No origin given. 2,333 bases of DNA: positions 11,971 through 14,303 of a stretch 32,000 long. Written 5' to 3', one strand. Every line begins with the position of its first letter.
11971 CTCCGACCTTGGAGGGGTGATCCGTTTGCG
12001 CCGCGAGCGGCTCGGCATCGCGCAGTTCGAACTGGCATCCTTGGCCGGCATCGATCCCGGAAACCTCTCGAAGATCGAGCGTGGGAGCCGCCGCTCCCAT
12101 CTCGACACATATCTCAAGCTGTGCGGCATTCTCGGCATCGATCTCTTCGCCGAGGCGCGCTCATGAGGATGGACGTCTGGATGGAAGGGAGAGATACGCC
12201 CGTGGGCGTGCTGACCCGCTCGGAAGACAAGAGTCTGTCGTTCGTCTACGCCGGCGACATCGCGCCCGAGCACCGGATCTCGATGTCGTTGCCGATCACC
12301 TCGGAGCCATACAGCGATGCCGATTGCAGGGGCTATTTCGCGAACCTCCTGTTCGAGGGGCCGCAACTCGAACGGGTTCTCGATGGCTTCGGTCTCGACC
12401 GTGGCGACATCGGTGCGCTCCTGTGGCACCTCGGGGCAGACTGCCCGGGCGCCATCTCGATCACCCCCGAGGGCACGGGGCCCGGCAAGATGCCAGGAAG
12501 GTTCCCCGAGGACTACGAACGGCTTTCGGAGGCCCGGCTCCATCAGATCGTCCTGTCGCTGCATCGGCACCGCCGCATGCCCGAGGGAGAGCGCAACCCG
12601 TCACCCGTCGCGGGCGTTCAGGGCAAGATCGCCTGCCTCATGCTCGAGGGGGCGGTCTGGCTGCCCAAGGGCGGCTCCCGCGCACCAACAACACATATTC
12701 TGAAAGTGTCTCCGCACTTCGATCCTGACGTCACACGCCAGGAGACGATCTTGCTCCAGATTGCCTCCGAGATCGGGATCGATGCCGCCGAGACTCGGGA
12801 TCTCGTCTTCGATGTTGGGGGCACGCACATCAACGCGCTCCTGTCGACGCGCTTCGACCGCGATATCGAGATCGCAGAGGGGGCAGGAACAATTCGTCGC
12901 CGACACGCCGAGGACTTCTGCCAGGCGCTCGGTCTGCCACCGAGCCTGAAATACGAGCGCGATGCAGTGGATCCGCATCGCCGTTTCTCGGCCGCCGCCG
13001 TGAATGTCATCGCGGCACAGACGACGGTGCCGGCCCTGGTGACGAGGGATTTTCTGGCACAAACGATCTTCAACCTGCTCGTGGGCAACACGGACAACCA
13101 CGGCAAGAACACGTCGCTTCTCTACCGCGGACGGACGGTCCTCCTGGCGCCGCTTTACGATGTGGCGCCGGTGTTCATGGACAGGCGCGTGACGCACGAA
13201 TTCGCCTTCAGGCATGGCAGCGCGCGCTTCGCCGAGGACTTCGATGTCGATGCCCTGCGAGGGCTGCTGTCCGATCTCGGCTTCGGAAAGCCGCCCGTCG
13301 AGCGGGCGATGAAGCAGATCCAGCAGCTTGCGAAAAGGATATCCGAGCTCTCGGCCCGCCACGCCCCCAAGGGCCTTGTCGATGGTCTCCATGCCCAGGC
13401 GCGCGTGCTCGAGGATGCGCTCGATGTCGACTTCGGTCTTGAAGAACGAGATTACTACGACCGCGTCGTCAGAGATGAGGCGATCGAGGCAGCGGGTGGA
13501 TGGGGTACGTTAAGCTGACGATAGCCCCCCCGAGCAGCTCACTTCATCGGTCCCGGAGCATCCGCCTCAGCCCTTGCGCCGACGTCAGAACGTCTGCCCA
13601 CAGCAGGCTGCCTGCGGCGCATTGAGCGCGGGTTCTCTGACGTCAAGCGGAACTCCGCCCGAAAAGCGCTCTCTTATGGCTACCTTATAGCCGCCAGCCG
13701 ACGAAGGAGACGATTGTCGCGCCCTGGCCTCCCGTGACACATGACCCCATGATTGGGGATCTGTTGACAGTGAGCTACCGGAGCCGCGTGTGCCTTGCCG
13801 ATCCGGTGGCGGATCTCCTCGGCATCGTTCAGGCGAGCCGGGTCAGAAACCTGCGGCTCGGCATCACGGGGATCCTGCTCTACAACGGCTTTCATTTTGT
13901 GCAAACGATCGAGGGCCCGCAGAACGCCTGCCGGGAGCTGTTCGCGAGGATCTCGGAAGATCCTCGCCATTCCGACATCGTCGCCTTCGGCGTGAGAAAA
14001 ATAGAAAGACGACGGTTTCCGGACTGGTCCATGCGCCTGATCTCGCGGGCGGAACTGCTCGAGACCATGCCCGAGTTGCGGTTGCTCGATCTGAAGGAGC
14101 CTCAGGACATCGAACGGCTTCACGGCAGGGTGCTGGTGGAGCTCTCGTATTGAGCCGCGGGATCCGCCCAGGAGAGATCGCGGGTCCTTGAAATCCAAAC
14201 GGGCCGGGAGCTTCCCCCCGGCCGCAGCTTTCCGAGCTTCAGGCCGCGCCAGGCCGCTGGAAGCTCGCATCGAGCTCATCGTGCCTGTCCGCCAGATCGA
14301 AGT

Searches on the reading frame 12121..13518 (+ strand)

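Call 3: search_protein_families(library=pfam, proteins=[window:12121-13518:+], max_evalue=1)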
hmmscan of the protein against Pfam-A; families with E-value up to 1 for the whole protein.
window:12121-13518:+ (465 aa): 3 families
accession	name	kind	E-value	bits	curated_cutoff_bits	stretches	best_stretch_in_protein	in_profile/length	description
PF07804.18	HipA_C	-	1.3e-35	123.4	30.5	1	163-400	3-205/213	HipA-like C-terminal domain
PF13657.11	Couple_hipA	-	1.1e-21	77.6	22.5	1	18-114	2-98/99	HipA N-terminal domain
PF09114.16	MotA_activ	-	0.25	12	26.1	1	191-265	4-76/95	Transcription factor MotA, activation domain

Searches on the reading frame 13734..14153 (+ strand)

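Call 3: search_protein_families(library=pfam, proteins=[window:13734-14153:+], max_evalue=1)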
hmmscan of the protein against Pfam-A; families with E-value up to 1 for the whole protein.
window:13734-14153:+ (139 aa): 3 families
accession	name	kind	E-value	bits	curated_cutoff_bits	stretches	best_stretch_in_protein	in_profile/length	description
PF04940.18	BLUF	-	7.1e-26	90.6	25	1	10-100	1-91/92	Sensors of blue-light using FAD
PF04827.20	Plant_tran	-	0.072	13.1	22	1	54-89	130-165/205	Plant transposon protein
PF24787.1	TEX47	-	0.12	12.4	25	1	42-107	39-110/192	Testis-expressed protein 47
